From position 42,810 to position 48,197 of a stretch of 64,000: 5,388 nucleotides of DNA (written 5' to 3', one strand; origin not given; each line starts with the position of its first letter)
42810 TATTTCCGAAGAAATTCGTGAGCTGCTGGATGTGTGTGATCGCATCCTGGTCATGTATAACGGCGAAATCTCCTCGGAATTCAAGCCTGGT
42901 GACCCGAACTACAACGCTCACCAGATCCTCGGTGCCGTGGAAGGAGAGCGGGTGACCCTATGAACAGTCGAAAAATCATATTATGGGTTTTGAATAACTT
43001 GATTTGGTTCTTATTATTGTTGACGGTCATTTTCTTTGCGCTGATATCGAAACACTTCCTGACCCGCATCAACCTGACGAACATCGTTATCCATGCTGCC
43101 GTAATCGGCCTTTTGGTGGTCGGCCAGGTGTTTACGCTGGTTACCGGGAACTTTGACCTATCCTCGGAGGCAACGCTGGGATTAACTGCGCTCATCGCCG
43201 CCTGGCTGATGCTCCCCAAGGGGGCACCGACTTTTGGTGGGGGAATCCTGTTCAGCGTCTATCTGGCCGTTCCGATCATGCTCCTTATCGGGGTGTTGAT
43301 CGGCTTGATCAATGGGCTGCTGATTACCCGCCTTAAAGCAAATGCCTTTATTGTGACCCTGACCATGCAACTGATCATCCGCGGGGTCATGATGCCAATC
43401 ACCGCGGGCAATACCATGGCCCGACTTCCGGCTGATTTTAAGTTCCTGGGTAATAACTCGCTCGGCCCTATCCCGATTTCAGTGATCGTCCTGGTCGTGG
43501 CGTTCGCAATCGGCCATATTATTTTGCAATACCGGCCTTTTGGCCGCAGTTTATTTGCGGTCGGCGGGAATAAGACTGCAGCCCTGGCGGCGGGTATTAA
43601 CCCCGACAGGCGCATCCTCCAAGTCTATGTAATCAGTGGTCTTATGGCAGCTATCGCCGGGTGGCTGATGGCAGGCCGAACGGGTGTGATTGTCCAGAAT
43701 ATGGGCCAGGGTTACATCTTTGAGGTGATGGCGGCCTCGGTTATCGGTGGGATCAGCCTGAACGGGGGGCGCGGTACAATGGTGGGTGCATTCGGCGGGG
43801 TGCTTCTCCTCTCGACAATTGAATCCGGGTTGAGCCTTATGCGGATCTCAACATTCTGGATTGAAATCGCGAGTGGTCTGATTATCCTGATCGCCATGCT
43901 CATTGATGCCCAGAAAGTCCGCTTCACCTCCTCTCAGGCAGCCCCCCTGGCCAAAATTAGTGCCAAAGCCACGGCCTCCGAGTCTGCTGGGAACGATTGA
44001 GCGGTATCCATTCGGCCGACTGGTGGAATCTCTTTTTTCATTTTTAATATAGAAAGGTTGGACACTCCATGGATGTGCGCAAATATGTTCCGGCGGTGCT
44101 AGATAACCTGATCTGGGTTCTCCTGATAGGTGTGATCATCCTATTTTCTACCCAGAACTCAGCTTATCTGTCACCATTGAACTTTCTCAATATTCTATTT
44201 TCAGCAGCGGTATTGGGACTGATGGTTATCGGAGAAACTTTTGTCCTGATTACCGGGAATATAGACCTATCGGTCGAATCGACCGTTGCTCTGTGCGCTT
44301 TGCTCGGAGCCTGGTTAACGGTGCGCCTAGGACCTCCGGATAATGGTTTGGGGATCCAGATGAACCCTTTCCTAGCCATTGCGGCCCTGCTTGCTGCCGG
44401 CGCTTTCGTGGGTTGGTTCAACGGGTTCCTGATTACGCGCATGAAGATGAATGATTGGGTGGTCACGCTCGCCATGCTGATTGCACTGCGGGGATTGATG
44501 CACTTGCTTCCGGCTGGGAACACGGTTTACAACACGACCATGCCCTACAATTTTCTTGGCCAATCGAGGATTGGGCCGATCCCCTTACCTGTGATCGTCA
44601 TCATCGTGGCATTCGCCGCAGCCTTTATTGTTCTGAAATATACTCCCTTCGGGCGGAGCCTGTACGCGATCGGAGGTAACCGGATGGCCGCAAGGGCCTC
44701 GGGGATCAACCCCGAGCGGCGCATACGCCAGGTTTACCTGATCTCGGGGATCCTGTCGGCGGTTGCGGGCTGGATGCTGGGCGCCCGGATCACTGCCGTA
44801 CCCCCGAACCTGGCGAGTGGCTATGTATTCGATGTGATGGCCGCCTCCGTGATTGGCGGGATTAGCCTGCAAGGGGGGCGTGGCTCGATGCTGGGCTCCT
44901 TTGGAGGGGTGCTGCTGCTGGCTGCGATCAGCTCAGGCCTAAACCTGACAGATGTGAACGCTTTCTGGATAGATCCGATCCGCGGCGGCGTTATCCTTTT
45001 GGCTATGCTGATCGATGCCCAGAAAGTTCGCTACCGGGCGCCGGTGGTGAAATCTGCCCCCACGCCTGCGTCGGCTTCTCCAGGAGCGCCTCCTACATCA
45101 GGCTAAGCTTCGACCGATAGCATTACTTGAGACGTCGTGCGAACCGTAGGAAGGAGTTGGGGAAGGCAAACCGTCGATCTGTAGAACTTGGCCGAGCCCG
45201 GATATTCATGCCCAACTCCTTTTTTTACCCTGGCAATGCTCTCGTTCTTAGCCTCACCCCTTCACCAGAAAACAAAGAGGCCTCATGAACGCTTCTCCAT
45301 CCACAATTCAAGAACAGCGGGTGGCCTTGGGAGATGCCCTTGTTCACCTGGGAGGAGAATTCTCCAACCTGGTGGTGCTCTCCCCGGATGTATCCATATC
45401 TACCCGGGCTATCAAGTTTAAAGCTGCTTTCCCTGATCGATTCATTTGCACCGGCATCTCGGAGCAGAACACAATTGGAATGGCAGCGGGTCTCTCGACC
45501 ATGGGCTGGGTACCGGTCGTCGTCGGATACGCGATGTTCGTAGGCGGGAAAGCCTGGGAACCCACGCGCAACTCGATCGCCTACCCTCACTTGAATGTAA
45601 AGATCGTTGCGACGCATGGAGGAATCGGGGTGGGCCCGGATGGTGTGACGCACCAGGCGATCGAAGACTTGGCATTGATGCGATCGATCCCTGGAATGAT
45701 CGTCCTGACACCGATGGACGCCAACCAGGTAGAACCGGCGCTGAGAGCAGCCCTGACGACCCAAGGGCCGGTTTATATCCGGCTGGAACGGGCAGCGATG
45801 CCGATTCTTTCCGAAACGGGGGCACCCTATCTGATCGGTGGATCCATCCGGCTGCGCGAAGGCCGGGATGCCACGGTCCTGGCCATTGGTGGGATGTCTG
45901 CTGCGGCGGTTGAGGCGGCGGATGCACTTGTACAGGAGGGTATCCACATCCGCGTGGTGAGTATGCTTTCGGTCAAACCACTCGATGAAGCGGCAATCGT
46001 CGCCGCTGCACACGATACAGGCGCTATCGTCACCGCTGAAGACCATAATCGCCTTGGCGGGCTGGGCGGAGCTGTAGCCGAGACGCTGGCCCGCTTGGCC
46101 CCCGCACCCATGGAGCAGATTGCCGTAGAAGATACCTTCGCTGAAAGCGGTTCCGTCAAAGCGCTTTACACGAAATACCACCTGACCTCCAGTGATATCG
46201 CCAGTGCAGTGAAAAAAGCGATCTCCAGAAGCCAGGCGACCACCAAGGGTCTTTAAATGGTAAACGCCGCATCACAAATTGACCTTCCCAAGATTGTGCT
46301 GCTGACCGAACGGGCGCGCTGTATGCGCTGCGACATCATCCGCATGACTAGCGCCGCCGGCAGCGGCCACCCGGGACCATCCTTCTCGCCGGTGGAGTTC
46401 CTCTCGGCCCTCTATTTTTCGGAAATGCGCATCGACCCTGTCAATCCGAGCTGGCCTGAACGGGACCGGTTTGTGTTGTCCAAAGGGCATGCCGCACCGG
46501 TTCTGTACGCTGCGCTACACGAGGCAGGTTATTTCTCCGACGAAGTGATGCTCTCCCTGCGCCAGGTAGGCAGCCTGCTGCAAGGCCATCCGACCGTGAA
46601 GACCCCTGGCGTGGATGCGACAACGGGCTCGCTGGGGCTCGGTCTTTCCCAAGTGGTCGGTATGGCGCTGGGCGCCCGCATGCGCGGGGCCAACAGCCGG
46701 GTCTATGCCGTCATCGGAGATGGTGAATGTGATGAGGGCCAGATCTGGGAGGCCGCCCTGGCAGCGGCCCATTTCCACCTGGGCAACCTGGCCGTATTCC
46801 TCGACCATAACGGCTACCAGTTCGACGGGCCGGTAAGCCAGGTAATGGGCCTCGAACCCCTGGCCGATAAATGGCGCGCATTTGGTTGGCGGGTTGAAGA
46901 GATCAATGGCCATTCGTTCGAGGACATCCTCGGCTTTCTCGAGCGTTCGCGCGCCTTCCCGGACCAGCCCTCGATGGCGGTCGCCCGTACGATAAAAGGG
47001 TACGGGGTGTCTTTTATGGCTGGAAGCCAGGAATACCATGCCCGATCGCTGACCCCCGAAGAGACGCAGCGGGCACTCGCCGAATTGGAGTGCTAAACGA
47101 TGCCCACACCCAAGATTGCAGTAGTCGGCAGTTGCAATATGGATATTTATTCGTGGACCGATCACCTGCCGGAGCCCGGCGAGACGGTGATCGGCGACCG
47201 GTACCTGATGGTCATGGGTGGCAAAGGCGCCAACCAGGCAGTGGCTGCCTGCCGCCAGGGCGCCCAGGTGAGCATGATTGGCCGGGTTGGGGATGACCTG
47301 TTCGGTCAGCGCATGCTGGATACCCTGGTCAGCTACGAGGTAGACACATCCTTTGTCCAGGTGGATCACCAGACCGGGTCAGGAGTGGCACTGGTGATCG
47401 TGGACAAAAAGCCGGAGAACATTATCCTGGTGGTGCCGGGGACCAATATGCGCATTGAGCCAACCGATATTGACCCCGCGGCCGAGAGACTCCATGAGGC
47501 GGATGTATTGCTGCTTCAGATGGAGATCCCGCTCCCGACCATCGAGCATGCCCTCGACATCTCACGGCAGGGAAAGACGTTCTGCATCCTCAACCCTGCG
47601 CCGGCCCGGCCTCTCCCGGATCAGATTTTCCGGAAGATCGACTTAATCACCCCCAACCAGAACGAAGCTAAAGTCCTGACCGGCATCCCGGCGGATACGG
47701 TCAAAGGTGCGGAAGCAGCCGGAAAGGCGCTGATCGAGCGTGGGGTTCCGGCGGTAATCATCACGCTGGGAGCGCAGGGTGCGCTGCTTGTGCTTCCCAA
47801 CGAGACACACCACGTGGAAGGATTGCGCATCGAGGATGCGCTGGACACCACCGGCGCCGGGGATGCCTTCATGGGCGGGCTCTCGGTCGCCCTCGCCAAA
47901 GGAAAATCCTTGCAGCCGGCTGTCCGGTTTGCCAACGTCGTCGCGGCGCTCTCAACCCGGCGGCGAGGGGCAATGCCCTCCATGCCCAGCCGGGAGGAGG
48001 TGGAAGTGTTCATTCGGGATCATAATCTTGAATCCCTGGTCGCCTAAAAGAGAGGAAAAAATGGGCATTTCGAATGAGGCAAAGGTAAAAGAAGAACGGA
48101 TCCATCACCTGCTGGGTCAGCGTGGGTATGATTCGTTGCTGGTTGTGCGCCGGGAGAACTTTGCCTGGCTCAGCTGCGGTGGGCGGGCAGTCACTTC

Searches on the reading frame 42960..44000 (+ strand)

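Call 30: search_protein_families(library=pfam, proteins=[window:42960-44000:+], max_evalue=0.00001)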
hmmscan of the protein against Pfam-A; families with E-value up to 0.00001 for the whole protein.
window:42960-44000:+ (346 aa): 1 family
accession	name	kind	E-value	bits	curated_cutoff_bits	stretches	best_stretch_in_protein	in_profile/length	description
PF02653.21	BPD_transp_2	-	6.7e-35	121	26.8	1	39-313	2-269/269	Branched-chain amino acid transport system / permease component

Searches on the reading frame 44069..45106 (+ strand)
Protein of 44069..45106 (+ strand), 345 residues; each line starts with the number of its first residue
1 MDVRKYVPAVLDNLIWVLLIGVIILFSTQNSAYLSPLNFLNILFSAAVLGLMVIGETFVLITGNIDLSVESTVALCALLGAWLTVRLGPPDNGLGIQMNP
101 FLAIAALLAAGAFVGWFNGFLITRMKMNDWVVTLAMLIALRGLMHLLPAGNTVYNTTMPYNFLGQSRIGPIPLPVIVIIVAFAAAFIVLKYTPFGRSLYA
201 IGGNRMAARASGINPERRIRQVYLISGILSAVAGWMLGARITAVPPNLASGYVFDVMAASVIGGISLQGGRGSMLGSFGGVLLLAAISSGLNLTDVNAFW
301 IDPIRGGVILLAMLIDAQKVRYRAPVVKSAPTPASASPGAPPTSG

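Call 30: search_protein_families(library=pfam, proteins=[window:44069-45106:+], max_evalue=0.00001)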
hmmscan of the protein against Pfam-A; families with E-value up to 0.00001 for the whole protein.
window:44069-45106:+ (345 aa): 1 family
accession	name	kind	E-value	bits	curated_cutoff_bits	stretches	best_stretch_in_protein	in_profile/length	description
PF02653.21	BPD_transp_2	-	3.8e-40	138.2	26.8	1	39-313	2-269/269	Branched-chain amino acid transport system / permease component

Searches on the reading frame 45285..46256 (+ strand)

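Call 30: search_protein_families(library=pfam, proteins=[window:45285-46256:+], max_evalue=0.00001)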
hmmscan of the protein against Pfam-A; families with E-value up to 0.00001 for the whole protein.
window:45285-46256:+ (323 aa): 3 families
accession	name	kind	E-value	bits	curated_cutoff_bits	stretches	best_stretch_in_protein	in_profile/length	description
PF02779.29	Transket_pyr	-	7.2e-39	133.7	27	1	12-172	6-172/174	Transketolase, pyrimidine binding domain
PF02780.25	Transketolase_C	-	2.6e-27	95.6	25.9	1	189-305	5-124/124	Transketolase, C-terminal domain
PF22613.1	Transketolase_C_1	-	2.1e-06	28.4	27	1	193-301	11-113/113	Transketolase-like TK C-terminal domain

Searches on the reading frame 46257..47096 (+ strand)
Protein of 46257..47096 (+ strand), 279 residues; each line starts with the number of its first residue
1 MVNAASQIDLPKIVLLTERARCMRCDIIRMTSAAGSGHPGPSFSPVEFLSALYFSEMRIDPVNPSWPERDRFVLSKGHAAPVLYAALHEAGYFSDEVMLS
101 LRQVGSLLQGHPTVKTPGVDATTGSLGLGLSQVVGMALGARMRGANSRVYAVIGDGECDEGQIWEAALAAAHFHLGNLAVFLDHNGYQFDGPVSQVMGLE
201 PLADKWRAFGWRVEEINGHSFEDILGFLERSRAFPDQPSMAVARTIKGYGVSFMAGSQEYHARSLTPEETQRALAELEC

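Call 31: search_protein_families(library=pfam, proteins=[window:46257-47096:+], max_evalue=0.00001)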
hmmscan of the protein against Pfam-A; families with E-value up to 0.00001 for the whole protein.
window:46257-47096:+ (279 aa): 3 families
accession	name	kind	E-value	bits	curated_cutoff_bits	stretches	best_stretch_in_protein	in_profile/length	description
PF00456.26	Transketolase_N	-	2.5e-51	175.1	22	1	21-272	10-270/334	Transketolase, thiamine diphosphate binding domain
PF13292.11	DXP_synthase_N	-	4.3e-08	33.2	21.2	1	16-193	18-179/274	1-deoxy-D-xylulose-5-phosphate synthase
PF09364.15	XFP_N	-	7e-06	25.5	23.7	0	109-223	125-239/364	XFP N-terminal domain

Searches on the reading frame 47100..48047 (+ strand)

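Call 31: search_protein_families(library=pfam, proteins=[window:47100-48047:+], max_evalue=0.00001)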
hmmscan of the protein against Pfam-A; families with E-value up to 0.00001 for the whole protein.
window:47100-48047:+ (315 aa): 2 families
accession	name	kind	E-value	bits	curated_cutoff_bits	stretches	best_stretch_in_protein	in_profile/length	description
PF00294.29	PfkB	-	3.8e-74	250.2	25.8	1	5-297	3-301/302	pfkB family carbohydrate kinase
PF08543.17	Phos_pyr_kin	-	2.7e-13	50.3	27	1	165-279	105-225/246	Phosphomethylpyrimidine kinase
